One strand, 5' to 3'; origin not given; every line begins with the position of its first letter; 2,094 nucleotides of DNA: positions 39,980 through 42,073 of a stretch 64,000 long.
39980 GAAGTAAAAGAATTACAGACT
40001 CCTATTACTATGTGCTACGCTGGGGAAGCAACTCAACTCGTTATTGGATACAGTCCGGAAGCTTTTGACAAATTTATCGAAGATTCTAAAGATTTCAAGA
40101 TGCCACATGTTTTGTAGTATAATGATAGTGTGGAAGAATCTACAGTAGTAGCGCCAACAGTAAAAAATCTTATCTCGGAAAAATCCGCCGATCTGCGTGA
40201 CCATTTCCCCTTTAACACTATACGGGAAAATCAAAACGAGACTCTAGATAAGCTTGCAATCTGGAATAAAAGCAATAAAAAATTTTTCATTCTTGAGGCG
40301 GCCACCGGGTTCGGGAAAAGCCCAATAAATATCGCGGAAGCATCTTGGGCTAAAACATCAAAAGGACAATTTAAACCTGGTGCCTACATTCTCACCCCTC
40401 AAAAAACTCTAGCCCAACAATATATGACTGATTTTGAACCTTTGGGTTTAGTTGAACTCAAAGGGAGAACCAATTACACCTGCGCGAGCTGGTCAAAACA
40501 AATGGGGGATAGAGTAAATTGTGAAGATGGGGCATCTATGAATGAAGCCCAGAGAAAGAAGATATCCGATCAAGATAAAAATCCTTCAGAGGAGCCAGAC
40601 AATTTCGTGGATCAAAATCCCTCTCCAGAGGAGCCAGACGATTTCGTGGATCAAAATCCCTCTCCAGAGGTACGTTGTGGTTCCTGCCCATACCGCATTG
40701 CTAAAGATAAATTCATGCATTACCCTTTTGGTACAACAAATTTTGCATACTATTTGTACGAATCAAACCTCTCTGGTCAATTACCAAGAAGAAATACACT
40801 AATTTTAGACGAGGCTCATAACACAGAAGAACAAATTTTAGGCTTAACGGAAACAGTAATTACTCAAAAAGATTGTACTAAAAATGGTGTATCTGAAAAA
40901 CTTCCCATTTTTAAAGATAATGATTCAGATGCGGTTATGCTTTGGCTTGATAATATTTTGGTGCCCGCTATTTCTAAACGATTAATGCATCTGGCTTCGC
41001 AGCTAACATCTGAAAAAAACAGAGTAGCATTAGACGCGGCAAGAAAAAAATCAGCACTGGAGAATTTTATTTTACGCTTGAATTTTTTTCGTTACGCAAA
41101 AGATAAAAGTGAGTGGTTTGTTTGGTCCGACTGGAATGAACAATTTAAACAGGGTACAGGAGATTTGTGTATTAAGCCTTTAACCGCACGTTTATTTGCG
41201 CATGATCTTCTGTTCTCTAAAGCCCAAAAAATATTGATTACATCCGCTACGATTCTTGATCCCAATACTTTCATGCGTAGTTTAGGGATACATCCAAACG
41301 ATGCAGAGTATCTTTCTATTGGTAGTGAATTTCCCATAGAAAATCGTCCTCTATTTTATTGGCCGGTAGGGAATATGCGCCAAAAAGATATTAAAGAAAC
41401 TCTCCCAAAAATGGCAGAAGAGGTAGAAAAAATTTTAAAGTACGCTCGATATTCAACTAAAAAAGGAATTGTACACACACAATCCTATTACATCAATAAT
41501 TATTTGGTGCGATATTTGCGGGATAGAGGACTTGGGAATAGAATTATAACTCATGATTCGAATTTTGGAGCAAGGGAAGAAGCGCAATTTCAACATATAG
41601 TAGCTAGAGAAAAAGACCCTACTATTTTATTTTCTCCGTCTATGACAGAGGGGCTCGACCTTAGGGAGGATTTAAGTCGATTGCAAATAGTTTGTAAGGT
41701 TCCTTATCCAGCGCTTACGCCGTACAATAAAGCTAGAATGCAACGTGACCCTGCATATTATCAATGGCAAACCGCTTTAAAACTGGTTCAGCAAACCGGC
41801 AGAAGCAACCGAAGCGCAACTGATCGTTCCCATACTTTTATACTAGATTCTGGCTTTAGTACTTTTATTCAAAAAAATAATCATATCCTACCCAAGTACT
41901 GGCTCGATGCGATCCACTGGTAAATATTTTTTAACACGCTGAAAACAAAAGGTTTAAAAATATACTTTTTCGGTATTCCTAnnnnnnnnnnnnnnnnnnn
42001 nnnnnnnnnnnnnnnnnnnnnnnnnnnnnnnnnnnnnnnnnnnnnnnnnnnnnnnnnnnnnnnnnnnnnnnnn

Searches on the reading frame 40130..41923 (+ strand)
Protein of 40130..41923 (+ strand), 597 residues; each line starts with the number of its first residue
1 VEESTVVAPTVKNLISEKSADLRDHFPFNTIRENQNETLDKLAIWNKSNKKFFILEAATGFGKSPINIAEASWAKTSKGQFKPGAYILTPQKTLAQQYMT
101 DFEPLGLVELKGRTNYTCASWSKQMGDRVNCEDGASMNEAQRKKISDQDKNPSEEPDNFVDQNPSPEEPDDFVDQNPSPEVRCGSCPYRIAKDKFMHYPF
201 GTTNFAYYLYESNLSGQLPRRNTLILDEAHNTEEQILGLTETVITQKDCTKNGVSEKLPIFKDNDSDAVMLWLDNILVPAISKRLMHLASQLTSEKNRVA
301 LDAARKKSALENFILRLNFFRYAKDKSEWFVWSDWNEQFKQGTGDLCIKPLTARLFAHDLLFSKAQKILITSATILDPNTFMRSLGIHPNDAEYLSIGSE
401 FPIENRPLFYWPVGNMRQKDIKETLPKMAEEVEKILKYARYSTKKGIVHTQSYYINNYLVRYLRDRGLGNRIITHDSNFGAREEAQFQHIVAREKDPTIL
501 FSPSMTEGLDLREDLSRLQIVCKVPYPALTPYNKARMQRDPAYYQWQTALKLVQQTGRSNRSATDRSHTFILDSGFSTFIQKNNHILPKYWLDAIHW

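Call 15: search_protein_families(library=phrogs, proteins=[window:40130-41923:+], max_evalue=0.001)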
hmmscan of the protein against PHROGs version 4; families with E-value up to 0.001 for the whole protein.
window:40130-41923:+ (597 aa): 2 families
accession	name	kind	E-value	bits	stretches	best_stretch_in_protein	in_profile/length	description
phrog_2488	-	DNA, RNA and nucleotide metabolism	2.9e-95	321.2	1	19-595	7-576/579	DNA helicase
phrog_16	-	DNA, RNA and nucleotide metabolism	2.1e-07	30.5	1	30-232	272-388/986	DNA helicase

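Call 56: search_dna_similar(query=window:40130-41923:+, collection=phages, mode=protein, max_evalue=1e-10, max_rows=15)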
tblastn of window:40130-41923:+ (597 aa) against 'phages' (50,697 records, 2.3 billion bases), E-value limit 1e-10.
Records with a match: 484; places in all: 486; records where one place covers at least 80% of the query: 60.
Best place of each record, by identity: <60% 484.
By first word of the organism name: Salmonella 165; Vibrio 77; Klebsiella 44; Escherichia 31; Rhizobium 30; Halorubrum 22; Dickeya 19; Prevotella 15; Serratia 10; uncultured 6; and 25 more.
By host as written in the record: - 107; Salmonella enterica 26; Salmonella enterica subsp. enterica serovar Enteritidis PT1 21; Klebsiella pneumoniae 19; Prevotella sp. 15; Salmonella enterica subsp. enterica serovar Typhimurium 14; Halorubrum sp. 13; Dickeya solani 11; and 144 more.
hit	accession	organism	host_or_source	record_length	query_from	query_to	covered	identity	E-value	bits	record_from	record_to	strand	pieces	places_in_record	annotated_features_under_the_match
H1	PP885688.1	Tunturiibacter phage Tunturi_5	Tunturiibacter psychrotolerans X4BP1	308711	22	597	96%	41.8%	4e-125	412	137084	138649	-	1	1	DNA helicase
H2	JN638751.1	Bacillus phage G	Bacillus megaterium str. ATCC 43725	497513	21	597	97%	28.4%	1e-51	197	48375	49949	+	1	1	73: gp73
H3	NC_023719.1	Bacillus phage G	Bacillus megaterium str. ATCC 43725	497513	21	597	97%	28.4%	1e-51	197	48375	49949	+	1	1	73: DNA helicase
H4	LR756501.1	uncultured phage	metagenomic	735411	50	595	91%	29.4%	6e-56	210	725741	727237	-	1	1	record has no annotation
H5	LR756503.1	uncultured phage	metagenomic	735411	50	595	91%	29.4%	6e-56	210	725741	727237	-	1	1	record has no annotation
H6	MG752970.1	Ralstonia phage RsoM2USA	Ralstonia solanacearum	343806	32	591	94%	28.5%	3e-45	178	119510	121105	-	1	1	hypothetical protein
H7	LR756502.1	uncultured phage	metagenomic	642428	51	595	91%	28.7%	1e-59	221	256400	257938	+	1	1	record has no annotation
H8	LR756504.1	uncultured phage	metagenomic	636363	47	595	92%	27.8%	2e-45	179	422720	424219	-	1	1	record has no annotation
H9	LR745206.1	uncultured phage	metagenomic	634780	51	595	91%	27.5%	3e-58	217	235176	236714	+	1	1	record has no annotation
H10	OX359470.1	Ochrobactrum phage ORM_20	-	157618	21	597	97%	25.6%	3e-36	151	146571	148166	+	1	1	DNA helicase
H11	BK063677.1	Caudoviricetes sp. vir080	Methanobacteriales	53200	51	596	91%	26.3%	6e-39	159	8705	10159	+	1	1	DNA helicase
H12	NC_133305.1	Caudoviricetes sp. vir080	Methanobacteriales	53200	51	596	91%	26.3%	6e-39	159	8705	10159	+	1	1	DNA helicase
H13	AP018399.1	Xanthomonas phage XacN1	Xanthomonas citri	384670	51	594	91%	26.3%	3e-52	199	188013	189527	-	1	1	ATP-dependent helicase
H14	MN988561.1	Rhizobium phage RHph_TM61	R. etli NXC12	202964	21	595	96%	24.8%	2e-31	136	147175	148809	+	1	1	ATP-dependent helicase protein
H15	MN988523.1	Rhizobium phage RHph_TM2_3B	Rhizobium phaseoli T2_3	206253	21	595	96%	24.8%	2e-31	136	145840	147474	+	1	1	ATP-dependent helicase protein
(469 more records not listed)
